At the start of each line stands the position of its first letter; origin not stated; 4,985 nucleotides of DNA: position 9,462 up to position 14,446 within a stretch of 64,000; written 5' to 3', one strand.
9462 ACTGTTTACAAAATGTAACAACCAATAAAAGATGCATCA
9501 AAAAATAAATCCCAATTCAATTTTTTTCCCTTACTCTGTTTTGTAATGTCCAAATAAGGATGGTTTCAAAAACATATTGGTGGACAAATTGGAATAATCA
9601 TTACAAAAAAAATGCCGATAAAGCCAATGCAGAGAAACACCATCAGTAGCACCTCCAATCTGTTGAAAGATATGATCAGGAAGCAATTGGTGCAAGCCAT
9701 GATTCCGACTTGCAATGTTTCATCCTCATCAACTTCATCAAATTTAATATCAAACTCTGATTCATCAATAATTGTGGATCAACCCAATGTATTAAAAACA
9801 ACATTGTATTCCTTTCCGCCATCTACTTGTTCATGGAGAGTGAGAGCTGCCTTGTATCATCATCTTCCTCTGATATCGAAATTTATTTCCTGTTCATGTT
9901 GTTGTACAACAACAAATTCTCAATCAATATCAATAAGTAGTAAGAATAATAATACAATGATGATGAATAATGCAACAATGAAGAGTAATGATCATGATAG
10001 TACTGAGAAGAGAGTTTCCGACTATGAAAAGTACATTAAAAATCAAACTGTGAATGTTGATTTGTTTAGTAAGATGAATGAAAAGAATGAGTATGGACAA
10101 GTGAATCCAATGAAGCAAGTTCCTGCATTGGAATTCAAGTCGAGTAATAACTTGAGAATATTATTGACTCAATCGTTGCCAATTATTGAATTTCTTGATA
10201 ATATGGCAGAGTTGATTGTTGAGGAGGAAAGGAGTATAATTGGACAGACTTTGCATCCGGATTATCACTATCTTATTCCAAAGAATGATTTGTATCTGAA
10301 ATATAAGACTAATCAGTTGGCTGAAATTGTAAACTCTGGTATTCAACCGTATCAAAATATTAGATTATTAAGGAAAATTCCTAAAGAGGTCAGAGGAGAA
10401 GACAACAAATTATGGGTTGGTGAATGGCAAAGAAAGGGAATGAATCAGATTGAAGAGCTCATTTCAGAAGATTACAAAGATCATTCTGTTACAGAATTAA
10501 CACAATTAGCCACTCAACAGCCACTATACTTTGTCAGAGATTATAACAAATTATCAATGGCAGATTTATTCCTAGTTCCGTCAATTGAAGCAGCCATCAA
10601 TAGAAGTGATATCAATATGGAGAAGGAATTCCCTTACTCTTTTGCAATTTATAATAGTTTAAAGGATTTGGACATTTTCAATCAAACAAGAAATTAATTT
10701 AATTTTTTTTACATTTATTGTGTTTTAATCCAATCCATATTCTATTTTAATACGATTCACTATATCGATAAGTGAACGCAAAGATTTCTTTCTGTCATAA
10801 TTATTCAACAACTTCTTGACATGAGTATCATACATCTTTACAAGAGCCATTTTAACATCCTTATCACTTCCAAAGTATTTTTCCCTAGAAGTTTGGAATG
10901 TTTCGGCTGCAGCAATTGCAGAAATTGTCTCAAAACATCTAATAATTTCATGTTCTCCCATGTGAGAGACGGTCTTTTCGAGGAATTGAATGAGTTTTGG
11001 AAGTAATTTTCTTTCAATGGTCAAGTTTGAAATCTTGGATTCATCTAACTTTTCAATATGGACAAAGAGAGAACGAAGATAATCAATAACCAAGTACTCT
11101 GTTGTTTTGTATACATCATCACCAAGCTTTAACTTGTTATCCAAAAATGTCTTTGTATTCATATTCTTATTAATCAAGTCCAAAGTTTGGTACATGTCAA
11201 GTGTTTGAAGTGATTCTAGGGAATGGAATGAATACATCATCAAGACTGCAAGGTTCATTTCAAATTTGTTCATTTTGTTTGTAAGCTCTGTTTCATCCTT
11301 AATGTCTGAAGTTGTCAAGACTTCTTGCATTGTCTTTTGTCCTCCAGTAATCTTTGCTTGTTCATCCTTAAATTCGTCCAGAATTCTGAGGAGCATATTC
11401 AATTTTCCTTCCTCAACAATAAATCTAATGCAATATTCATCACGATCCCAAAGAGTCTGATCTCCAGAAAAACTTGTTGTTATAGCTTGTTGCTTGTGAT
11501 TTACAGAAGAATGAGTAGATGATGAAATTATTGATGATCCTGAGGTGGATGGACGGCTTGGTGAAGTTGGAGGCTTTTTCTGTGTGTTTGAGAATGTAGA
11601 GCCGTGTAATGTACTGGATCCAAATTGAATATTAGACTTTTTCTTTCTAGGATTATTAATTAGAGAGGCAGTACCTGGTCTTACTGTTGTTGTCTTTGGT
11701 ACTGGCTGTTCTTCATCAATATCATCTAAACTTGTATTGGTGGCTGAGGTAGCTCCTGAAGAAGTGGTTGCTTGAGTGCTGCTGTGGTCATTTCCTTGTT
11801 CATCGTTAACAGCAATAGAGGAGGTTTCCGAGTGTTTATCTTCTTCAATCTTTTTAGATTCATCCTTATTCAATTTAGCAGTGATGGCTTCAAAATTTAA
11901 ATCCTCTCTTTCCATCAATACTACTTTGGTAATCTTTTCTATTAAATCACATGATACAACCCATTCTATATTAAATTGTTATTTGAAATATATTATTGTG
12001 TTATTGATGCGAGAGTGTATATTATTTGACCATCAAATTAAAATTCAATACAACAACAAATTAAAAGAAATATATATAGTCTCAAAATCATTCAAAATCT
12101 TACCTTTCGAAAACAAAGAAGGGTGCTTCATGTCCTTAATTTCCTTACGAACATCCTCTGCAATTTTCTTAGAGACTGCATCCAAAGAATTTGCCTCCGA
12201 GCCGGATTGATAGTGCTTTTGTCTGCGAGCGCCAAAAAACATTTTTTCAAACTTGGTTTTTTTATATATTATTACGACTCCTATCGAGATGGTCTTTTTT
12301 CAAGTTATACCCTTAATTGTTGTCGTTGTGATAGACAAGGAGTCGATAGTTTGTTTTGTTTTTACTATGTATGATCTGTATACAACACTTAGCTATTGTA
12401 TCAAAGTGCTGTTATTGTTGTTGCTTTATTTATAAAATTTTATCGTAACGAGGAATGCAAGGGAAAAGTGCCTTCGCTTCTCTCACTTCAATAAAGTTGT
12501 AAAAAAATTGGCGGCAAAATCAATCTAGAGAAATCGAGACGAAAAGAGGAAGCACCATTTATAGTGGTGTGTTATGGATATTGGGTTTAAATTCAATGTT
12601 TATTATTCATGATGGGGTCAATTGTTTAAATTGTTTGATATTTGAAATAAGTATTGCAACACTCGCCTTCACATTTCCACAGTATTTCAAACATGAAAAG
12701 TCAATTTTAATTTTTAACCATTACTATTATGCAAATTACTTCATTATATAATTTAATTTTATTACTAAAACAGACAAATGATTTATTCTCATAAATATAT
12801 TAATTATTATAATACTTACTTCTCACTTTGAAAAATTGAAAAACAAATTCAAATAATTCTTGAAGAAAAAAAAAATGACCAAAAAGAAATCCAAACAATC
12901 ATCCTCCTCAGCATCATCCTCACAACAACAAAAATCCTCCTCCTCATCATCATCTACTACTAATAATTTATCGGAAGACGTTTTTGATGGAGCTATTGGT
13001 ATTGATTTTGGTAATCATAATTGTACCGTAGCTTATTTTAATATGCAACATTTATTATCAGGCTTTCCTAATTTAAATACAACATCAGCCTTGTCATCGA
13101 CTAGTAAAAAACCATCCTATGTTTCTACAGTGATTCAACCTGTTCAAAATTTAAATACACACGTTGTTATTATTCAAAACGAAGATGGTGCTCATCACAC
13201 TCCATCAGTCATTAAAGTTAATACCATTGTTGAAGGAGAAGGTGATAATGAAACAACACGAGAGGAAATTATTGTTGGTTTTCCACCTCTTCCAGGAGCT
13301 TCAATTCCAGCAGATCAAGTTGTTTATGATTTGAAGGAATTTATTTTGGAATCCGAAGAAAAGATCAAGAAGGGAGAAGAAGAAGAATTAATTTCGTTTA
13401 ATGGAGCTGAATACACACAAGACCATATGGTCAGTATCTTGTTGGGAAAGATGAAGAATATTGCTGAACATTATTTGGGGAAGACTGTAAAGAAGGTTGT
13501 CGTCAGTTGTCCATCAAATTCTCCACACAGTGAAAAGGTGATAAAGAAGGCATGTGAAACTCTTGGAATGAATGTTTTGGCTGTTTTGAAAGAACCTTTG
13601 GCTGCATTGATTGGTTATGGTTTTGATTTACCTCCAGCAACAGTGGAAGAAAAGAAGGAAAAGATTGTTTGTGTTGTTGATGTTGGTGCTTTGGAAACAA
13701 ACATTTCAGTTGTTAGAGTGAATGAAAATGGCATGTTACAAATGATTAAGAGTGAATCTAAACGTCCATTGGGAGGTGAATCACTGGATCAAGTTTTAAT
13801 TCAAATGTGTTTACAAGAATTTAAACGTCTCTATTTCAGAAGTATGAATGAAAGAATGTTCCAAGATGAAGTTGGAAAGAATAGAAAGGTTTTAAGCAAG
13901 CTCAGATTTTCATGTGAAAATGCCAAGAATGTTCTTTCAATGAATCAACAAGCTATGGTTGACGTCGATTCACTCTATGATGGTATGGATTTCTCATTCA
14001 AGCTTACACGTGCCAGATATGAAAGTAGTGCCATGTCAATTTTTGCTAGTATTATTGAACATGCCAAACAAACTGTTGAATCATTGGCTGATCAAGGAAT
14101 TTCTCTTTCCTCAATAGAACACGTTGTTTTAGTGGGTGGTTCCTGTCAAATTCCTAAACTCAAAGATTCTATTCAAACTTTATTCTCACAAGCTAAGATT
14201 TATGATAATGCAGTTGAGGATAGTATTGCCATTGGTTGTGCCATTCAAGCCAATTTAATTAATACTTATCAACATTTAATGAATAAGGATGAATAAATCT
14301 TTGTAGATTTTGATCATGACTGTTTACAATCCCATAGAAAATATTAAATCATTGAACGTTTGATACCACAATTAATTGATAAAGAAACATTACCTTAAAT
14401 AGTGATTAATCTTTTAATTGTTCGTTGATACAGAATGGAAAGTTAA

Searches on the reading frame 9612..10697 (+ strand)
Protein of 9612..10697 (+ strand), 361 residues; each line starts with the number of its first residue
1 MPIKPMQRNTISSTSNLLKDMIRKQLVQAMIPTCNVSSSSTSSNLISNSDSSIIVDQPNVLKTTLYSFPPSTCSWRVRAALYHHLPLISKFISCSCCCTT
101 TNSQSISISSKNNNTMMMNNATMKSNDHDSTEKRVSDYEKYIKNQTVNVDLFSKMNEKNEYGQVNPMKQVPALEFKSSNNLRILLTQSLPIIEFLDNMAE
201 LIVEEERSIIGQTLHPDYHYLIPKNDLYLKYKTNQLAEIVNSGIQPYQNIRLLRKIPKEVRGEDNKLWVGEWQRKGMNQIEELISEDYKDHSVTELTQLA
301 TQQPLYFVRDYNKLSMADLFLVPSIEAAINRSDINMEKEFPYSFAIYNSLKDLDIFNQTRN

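Call 20: search_protein_families(library=pfam, proteins=[window:9612-10697:+], max_evalue=0.001)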
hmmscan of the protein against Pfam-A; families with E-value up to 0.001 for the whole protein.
window:9612-10697:+ (361 aa): 2 families
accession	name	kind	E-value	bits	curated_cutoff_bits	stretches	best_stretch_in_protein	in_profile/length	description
PF13409.12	GST_N_2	-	4.7e-06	27.6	25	1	139-197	14-69/70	Glutathione S-transferase, N-terminal domain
PF02798.26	GST_N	-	0.00016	22.4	20.9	0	142-197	26-76/76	Glutathione S-transferase, N-terminal domain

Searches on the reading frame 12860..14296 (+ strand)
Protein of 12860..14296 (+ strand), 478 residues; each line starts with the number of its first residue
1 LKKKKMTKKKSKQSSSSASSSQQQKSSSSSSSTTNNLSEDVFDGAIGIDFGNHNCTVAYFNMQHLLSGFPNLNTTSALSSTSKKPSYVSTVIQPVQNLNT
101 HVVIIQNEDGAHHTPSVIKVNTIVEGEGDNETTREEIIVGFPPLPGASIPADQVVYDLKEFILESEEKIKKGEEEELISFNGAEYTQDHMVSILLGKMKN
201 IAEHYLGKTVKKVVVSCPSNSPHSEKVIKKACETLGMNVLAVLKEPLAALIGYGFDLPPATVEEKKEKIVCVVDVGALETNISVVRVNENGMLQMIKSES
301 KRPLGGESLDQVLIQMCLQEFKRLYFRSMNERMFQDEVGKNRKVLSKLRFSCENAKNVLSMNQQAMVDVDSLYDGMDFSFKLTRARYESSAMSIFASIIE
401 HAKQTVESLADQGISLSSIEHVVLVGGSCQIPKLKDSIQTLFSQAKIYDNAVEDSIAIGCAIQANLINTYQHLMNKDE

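Call 20: search_protein_families(library=pfam, proteins=[window:12860-14296:+], max_evalue=0.001)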
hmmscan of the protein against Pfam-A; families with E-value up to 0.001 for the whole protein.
window:12860-14296:+ (478 aa): 2 families
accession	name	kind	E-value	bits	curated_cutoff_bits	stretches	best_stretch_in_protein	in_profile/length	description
PF00012.26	HSP70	-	3.6e-55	187.7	20.6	1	99-468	18-376/599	Hsp70 protein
PF06723.19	MreB_Mbl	-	9.4e-13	48.1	27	1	190-468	77-323/327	MreB/Mbl protein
